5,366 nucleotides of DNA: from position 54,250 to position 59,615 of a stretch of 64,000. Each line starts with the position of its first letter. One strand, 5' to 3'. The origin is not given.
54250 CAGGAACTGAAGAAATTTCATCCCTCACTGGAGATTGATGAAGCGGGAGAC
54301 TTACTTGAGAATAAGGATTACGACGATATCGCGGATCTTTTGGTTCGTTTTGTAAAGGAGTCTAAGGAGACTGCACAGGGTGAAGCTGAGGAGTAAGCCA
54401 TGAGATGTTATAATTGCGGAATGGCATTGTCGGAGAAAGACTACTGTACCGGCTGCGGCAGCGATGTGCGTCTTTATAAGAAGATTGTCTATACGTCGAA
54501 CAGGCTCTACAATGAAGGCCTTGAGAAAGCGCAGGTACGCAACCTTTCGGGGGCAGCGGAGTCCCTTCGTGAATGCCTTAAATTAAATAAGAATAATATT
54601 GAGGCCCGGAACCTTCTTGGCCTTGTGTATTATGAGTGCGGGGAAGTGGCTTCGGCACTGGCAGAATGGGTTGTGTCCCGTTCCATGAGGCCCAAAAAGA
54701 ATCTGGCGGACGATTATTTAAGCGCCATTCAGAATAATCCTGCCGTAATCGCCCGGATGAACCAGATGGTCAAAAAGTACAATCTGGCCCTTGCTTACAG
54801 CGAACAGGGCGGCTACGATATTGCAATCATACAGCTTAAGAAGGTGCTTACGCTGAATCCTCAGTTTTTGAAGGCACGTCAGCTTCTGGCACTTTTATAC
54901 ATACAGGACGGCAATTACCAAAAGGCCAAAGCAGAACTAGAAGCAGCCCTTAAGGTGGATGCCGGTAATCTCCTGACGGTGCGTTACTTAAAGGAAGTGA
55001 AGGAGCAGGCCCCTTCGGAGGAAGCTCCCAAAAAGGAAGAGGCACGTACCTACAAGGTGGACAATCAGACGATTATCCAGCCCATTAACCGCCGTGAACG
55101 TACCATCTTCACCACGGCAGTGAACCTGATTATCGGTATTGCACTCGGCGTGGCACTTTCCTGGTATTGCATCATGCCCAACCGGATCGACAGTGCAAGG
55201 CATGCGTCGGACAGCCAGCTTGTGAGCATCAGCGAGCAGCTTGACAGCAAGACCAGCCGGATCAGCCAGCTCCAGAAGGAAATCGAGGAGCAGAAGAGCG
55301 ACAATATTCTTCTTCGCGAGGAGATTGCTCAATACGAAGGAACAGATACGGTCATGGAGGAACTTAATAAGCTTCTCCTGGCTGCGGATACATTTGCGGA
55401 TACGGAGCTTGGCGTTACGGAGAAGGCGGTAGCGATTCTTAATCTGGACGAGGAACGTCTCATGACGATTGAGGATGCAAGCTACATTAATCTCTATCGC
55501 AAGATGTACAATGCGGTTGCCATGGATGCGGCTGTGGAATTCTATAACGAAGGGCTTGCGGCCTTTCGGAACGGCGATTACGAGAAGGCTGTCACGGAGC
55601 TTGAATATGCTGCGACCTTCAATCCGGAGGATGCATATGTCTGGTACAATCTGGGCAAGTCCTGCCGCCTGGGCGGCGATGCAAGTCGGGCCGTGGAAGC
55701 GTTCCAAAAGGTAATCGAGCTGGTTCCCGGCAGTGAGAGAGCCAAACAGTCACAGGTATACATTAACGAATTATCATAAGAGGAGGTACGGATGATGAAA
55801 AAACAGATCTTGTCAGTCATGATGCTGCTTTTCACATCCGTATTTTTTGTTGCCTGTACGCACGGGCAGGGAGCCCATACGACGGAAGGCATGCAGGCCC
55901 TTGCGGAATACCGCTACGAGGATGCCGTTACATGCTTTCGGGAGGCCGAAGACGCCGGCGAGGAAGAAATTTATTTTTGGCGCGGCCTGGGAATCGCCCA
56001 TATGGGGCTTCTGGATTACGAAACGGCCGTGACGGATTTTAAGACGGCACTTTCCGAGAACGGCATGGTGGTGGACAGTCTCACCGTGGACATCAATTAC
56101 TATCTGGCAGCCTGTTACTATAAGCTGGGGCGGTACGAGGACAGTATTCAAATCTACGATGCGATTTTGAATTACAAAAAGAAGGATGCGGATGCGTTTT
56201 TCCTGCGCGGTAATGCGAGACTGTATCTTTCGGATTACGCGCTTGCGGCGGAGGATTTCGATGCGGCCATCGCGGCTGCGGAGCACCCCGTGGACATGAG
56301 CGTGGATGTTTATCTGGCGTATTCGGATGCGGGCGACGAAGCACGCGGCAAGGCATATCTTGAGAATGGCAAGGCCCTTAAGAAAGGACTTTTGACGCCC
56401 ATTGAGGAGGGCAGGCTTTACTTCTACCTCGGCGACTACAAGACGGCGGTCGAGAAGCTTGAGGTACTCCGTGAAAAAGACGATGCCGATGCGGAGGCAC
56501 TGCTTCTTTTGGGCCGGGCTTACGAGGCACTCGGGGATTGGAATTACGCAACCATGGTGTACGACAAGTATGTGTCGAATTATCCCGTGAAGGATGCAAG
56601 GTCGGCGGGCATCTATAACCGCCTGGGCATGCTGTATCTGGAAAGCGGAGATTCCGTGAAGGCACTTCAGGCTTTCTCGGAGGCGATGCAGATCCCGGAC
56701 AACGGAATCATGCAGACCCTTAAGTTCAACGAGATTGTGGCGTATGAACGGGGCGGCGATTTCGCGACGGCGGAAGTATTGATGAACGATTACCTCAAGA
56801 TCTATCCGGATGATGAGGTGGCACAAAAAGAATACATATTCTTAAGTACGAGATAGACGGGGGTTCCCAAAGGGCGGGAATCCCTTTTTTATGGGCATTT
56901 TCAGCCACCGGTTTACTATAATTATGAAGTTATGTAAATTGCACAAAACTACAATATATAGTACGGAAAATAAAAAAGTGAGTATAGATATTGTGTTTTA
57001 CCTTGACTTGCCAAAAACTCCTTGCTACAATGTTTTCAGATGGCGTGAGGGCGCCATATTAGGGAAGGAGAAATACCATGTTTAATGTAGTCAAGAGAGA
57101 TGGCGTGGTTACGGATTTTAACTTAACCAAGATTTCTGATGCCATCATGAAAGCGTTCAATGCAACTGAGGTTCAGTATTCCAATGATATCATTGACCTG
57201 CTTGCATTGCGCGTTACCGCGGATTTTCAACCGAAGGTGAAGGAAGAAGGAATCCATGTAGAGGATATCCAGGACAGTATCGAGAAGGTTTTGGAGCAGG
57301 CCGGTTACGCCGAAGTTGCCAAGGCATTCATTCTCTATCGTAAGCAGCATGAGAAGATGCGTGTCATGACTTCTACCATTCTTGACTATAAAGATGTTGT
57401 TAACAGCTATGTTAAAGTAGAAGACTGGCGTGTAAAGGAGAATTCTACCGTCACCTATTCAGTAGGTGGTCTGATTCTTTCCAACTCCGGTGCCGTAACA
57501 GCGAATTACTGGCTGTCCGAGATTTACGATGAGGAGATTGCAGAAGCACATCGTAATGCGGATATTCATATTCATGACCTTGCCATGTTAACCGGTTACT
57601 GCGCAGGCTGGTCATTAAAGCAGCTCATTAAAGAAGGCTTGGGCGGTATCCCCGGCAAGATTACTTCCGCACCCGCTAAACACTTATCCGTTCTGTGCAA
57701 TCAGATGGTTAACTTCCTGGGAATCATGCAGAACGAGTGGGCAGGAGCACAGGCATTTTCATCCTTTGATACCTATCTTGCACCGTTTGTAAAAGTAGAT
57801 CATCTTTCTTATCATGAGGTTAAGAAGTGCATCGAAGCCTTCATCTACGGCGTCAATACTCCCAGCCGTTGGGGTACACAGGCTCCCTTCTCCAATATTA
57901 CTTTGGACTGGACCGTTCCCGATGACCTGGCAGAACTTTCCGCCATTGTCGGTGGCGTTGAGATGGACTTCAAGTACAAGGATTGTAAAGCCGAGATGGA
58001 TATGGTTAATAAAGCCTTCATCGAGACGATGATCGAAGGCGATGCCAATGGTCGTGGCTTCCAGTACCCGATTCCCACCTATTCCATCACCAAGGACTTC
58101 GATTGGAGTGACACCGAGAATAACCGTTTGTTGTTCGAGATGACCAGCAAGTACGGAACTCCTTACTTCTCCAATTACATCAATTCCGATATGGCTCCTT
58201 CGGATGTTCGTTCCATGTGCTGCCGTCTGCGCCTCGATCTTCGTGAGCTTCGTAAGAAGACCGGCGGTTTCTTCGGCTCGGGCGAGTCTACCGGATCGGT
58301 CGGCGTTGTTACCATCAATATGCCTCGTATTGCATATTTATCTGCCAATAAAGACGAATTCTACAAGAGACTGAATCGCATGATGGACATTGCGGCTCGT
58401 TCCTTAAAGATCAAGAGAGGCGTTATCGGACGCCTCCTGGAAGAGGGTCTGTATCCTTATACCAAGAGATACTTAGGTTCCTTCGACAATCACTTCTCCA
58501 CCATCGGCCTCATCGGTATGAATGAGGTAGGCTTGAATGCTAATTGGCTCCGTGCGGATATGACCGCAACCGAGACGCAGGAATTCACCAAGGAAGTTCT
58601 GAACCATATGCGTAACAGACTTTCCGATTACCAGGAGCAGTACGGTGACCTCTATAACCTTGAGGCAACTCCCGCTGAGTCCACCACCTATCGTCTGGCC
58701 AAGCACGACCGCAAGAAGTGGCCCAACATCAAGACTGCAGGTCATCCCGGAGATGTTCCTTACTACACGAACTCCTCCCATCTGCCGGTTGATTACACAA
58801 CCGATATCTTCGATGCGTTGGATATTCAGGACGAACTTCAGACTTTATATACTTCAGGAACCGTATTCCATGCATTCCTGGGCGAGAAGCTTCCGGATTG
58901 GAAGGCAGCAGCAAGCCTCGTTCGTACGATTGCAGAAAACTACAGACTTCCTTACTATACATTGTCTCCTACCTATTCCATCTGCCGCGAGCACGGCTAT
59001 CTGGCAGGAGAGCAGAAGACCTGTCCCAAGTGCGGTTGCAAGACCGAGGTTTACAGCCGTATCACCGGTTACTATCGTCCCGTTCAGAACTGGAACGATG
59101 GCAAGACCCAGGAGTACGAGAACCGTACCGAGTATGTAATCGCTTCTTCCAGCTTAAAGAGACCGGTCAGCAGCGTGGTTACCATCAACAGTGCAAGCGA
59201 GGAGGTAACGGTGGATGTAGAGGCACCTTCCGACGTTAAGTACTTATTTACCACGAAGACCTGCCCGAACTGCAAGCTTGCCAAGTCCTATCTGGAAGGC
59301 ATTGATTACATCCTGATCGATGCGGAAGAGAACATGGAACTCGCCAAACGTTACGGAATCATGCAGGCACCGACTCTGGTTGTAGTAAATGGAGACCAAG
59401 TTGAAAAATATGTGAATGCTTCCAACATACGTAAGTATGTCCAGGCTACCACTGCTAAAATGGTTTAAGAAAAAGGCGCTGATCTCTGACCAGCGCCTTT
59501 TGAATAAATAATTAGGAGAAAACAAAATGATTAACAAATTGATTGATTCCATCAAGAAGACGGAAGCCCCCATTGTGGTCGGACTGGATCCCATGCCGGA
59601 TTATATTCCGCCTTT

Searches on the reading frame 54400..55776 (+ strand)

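Call 24: search_protein_families(library=pfam, proteins=[window:54400-55776:+], max_evalue=0.00001)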
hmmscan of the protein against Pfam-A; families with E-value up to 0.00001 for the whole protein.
window:54400-55776:+ (459 aa): 14 families
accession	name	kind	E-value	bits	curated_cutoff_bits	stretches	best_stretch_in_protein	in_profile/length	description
PF07719.23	TPR_2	-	5.8e-25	85.7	27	0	412-444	1-33/34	Tetratricopeptide repeat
PF13432.12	TPR_16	-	1.3e-20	73.9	32.7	1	382-445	1-64/65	Tetratricopeptide repeat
PF13181.12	TPR_8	-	9.2e-19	66.4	25.7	0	158-188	2-32/34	Tetratricopeptide repeat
PF00515.34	TPR_1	-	4.1e-18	64.8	27.8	0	412-443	1-32/34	Tetratricopeptide repeat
PF14559.12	TPR_19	-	8.4e-18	64.9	25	1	136-189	4-57/68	Tetratricopeptide repeat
PF13414.12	TPR_11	-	4.8e-17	61.8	26.8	1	385-420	1-36/42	TPR repeat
PF13431.12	TPR_17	-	9.2e-14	50.9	24.4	0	147-177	3-33/34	Tetratricopeptide repeat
PF13428.12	TPR_14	-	1e-13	50.9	23.5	0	158-192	2-36/44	Tetratricopeptide repeat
PF13371.12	TPR_9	-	3.2e-11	43.5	35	0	141-187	13-59/73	Tetratricopeptide repeat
PF23914.1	TPR_CcmH_CycH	-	3.4e-11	43.7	42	0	47-99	101-153/158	Cytochrome c-type biogenesis protein H TPR domain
PF13174.12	TPR_6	-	3.7e-10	40.2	26.3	0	414-445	2-33/33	Tetratricopeptide repeat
PF13424.12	TPR_12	-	1.7e-09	38.2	30.1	0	383-441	8-74/77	Tetratricopeptide repeat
PF12895.13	ANAPC3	-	2.7e-08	34.4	27.2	0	129-182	29-81/82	Anaphase-promoting complex, cyclosome, subunit 3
PF24575.1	TPR_Slam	-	5.9e-08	33.5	35.2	0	121-179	45-103/104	Surface lipoprotein assembly modifier, N-terminal TPR repeats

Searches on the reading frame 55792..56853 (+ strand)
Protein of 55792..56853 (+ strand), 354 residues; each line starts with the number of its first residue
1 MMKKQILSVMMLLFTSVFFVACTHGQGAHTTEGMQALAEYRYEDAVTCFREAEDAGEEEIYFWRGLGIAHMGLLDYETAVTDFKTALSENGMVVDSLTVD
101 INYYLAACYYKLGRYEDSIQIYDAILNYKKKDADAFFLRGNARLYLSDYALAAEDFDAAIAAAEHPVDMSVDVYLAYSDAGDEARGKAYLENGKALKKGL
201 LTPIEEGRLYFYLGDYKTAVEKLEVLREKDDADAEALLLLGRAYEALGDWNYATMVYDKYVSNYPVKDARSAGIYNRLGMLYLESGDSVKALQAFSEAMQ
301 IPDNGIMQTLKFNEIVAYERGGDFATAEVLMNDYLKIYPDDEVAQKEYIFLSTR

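Call 24: search_protein_families(library=pfam, proteins=[window:55792-56853:+], max_evalue=0.00001)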
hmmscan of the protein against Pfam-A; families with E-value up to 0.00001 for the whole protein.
window:55792-56853:+ (354 aa): 15 families
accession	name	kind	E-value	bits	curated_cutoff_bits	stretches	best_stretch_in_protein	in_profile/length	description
PF13432.12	TPR_16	-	2.1e-24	86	32.7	2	66-129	3-59/65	Tetratricopeptide repeat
PF07719.23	TPR_2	-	2.5e-24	83.7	27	0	101-129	3-31/34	Tetratricopeptide repeat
PF00515.34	TPR_1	-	4.2e-18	64.8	27.8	0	274-301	3-30/34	Tetratricopeptide repeat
PF14559.12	TPR_19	-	4.6e-17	62.5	25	0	75-135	6-61/68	Tetratricopeptide repeat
PF13174.12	TPR_6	-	2.4e-16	59.6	26.3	0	235-265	1-31/33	Tetratricopeptide repeat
PF13428.12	TPR_14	-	5.5e-14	51.7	23.5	0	317-349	10-42/44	Tetratricopeptide repeat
PF13424.12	TPR_12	-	1.2e-13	51.5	30.1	0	101-164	5-69/77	Tetratricopeptide repeat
PF13371.12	TPR_9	-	7e-13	48.8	35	0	107-169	3-65/73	Tetratricopeptide repeat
PF13414.12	TPR_11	-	1.1e-11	44.7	26.8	0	109-142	4-37/42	TPR repeat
PF13181.12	TPR_8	-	2.7e-10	40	25.7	0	273-301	2-30/34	Tetratricopeptide repeat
PF13431.12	TPR_17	-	7.6e-09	35.6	24.4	0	268-293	9-34/34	Tetratricopeptide repeat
PF04733.20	Coatomer_E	-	1.2e-06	28.6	21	0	208-250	9-51/290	Coatomer epsilon subunit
PF12895.13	ANAPC3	-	1.4e-06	28.9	27.2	0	208-259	31-81/82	Anaphase-promoting complex, cyclosome, subunit 3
PF14853.12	Fis1_TPR_C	-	5.2e-06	27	25.3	0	101-138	3-40/53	Fis1 C-terminal tetratricopeptide repeat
PF23914.1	TPR_CcmH_CycH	-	5.3e-06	26.8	42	0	278-341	56-120/158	Cytochrome c-type biogenesis protein H TPR domain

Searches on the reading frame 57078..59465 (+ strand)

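Call 24: search_protein_families(library=pfam, proteins=[window:57078-59465:+], max_evalue=0.00001)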
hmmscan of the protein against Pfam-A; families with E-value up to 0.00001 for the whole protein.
window:57078-59465:+ (796 aa): 2 families
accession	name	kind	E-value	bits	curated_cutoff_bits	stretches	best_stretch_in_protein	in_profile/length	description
PF13597.11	NRDD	-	9.5e-190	632.4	26.2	1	121-686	1-562/562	Anaerobic ribonucleoside-triphosphate reductase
PF03477.21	ATP-cone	-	3.7e-21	75.9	25.8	1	3-92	2-87/88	ATP cone domain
